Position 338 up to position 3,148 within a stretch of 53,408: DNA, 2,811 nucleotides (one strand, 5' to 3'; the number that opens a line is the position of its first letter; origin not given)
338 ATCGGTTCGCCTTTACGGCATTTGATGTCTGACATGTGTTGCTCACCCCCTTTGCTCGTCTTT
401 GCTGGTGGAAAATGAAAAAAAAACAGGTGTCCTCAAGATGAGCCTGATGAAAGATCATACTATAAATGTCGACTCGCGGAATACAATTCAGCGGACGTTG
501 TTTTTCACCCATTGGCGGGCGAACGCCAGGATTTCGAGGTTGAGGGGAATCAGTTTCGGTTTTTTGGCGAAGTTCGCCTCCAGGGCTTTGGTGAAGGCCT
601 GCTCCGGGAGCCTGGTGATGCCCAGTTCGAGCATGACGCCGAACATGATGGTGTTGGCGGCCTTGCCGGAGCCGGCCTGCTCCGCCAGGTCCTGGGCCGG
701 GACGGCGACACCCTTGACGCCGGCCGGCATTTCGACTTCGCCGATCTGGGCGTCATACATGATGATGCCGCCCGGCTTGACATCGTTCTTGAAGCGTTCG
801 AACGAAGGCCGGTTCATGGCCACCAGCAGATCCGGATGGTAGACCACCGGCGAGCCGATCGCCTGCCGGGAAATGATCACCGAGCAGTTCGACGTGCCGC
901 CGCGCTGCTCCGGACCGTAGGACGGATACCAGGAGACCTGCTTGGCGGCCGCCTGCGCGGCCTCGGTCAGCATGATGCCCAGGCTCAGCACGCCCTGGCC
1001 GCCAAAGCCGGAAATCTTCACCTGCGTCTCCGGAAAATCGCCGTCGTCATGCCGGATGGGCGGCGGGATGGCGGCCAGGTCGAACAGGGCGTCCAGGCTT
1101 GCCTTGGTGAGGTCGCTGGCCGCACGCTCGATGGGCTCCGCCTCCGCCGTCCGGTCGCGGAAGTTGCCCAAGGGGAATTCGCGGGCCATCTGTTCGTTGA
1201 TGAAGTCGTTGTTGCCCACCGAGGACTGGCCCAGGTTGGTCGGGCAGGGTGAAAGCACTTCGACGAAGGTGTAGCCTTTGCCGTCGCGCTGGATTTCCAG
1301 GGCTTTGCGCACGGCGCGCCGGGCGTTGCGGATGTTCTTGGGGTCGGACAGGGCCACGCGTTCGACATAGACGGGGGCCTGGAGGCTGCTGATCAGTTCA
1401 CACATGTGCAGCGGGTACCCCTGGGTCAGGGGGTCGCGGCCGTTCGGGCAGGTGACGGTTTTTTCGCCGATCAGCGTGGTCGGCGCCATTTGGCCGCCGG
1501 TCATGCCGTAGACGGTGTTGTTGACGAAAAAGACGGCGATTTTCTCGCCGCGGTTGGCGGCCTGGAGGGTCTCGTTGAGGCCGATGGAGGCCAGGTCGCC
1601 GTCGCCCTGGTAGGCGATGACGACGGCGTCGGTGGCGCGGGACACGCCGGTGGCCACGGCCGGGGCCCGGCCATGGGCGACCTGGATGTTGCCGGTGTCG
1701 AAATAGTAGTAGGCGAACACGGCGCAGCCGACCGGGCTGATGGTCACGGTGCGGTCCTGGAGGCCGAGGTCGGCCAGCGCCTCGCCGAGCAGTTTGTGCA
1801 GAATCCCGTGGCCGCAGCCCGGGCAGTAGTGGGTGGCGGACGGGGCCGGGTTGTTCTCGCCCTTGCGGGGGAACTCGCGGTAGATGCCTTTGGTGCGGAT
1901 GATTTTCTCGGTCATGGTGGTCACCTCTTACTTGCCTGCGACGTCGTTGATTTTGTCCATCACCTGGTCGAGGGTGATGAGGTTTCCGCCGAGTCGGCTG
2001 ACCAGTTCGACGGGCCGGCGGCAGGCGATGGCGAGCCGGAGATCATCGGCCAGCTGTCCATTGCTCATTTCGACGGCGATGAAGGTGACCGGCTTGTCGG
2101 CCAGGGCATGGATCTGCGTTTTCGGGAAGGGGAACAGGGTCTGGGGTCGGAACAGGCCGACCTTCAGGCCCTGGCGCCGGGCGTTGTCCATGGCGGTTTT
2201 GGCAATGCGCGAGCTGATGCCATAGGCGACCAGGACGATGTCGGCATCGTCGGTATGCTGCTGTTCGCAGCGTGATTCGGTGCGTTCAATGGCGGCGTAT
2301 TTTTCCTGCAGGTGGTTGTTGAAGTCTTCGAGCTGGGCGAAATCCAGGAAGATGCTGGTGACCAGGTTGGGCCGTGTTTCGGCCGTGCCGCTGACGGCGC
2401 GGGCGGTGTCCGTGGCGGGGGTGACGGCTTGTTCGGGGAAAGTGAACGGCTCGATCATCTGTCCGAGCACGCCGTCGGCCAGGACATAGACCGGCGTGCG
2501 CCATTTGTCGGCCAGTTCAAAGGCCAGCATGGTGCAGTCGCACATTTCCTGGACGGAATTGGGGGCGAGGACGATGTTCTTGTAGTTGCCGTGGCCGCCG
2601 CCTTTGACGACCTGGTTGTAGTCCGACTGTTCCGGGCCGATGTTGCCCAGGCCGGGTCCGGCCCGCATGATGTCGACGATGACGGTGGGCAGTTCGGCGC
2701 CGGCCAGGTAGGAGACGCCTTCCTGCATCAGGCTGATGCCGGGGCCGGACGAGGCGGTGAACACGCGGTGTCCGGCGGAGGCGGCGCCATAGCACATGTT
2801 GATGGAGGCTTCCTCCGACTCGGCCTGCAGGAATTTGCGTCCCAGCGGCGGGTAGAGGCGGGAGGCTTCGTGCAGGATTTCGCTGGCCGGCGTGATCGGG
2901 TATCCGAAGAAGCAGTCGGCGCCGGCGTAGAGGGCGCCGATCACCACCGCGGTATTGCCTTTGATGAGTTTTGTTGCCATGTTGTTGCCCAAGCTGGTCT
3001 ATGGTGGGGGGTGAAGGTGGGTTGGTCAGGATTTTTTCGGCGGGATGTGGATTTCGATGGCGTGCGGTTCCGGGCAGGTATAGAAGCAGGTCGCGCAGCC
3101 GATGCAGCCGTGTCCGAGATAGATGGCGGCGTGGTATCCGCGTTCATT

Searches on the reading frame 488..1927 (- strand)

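Call 95: search_protein_families(library=pfam, proteins=[window:488-1927:-], max_evalue=0.0001)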
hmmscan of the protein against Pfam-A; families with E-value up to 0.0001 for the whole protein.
window:488-1927:- (479 aa): 2 families
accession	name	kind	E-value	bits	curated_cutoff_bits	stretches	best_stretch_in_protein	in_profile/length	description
PF01558.24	POR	-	2.3e-37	129.3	27.4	1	309-471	1-172/173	Pyruvate ferredoxin/flavodoxin oxidoreductase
PF02775.26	TPP_enzyme_C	-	6.6e-20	71.9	21.9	1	75-224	21-151/151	Thiamine pyrophosphate enzyme, C-terminal TPP binding domain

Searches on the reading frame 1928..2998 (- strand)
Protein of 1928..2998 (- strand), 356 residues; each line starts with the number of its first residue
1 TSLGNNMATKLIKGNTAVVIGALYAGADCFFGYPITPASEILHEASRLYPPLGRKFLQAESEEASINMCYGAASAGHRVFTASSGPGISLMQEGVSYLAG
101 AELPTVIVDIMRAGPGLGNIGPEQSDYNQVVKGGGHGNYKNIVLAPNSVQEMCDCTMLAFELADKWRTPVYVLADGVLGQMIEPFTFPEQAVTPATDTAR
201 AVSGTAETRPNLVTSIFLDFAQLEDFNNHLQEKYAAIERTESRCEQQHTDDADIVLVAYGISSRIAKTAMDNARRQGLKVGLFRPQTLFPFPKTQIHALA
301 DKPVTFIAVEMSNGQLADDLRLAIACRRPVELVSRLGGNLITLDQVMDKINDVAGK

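Call 95: search_protein_families(library=pfam, proteins=[window:1928-2998:-], max_evalue=0.0001)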
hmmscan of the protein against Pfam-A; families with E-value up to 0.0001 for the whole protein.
window:1928-2998:- (356 aa): 3 families
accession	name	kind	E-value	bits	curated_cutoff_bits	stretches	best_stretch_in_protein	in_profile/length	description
PF01855.24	POR_N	-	1e-50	173.1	27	1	21-241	2-223/231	Pyruvate flavodoxin/ferredoxin oxidoreductase, thiamine diP-bdg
PF17147.9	PFOR_II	-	4.7e-25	88.3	27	1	252-346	1-102/102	Pyruvate:ferredoxin oxidoreductase core domain II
PF02780.25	Transketolase_C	-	5.3e-05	23.6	25.9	1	249-310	7-68/124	Transketolase, C-terminal domain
